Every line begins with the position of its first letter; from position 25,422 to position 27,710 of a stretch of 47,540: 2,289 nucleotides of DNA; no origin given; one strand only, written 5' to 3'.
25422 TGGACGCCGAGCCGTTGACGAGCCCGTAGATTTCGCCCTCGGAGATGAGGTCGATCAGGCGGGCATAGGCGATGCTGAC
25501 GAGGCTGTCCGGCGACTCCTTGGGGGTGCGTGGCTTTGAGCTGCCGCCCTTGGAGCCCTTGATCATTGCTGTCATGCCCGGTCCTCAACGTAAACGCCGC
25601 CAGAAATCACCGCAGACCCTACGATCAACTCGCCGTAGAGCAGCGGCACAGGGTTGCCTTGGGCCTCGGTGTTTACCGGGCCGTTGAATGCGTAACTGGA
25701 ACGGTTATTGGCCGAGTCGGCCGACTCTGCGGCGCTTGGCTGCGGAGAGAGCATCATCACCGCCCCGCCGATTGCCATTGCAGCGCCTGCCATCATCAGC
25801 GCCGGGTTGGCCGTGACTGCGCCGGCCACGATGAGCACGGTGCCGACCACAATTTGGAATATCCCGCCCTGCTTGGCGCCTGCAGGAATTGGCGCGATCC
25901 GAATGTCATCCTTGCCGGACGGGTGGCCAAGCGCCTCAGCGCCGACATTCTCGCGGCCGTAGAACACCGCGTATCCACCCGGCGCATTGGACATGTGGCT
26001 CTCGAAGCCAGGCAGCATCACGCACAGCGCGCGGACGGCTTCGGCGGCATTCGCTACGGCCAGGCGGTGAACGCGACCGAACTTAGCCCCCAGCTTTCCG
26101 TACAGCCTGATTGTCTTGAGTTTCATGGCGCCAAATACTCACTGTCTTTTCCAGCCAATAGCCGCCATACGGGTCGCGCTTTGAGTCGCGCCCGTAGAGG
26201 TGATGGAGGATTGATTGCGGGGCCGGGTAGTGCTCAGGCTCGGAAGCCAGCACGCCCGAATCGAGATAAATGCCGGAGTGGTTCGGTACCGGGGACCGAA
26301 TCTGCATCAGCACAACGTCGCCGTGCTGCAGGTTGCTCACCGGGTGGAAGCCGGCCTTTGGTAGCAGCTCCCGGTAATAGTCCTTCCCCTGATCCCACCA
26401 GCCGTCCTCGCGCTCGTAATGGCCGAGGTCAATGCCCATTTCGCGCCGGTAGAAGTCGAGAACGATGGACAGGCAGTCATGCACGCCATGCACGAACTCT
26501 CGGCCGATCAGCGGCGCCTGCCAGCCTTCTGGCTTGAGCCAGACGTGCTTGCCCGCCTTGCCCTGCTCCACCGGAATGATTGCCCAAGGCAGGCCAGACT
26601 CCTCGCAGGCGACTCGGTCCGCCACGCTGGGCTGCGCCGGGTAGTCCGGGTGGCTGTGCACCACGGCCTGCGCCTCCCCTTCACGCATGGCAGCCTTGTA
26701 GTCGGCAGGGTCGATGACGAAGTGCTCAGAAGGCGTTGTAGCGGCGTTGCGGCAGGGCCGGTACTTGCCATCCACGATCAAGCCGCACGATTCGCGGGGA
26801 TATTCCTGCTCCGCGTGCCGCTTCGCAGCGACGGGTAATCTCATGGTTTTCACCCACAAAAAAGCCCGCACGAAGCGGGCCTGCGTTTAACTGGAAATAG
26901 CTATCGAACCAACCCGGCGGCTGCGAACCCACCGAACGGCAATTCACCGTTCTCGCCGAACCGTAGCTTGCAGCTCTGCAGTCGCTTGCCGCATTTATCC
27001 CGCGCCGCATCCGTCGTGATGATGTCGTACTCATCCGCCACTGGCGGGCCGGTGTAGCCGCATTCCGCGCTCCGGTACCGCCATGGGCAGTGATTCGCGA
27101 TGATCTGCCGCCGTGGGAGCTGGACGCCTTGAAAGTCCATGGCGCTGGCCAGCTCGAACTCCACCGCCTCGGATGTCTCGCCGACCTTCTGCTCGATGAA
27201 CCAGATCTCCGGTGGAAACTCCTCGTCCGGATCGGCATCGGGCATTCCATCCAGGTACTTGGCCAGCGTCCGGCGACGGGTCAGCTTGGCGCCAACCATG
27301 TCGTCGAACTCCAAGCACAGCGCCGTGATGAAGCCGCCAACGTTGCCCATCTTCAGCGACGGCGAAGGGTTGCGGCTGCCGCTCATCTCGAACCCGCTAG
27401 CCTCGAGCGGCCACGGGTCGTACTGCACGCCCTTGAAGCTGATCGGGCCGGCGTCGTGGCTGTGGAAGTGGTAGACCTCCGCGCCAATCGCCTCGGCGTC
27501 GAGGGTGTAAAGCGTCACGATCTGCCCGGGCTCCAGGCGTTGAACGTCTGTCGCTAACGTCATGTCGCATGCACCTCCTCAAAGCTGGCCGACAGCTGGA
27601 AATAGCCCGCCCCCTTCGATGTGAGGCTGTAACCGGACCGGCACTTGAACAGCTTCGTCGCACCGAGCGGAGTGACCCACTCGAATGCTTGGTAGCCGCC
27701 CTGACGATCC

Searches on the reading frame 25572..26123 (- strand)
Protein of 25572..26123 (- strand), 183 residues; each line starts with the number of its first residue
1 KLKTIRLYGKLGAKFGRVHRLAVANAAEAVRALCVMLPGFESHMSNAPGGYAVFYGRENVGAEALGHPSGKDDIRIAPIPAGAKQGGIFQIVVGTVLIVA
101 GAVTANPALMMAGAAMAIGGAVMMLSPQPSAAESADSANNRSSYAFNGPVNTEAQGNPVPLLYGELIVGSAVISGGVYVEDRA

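Call 79: search_protein_families(library=pfam, proteins=[window:25572-26123:-], max_evalue=0.001)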
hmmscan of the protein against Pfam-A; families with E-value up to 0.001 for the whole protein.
window:25572-26123:- (183 aa): 1 family
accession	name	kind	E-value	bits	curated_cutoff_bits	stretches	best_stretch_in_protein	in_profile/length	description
PF06805.18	Lambda_tail_I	-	2.4e-06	28.3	23.8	1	2-83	2-83/83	Bacteriophage lambda tail assembly protein I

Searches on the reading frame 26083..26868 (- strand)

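Call 45: search_protein_families(library=pfam, proteins=[window:26083-26868:-], max_evalue=0.001)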
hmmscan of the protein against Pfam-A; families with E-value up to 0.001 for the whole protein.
window:26083-26868:- (261 aa): 2 families
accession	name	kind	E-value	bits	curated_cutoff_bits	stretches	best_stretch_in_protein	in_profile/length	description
PF14464.11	Prok-JAB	-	1.8e-13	50.8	25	1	17-101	10-103/114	Prokaryotic homologs of the JAB domain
PF00877.26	NLPC_P60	-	1.8e-09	37.9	23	1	122-247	1-105/105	NlpC/P60 family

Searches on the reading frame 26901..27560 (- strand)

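Call 79: search_protein_families(library=pfam, proteins=[window:26901-27560:-], max_evalue=0.001)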
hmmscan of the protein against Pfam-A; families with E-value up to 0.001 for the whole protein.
window:26901-27560:- (219 aa): 1 family
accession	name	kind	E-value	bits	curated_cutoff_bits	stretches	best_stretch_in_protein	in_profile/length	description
PF05100.17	Phage_tail_L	-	8.4e-67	224.9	25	1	24-217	2-205/206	Phage minor tail protein L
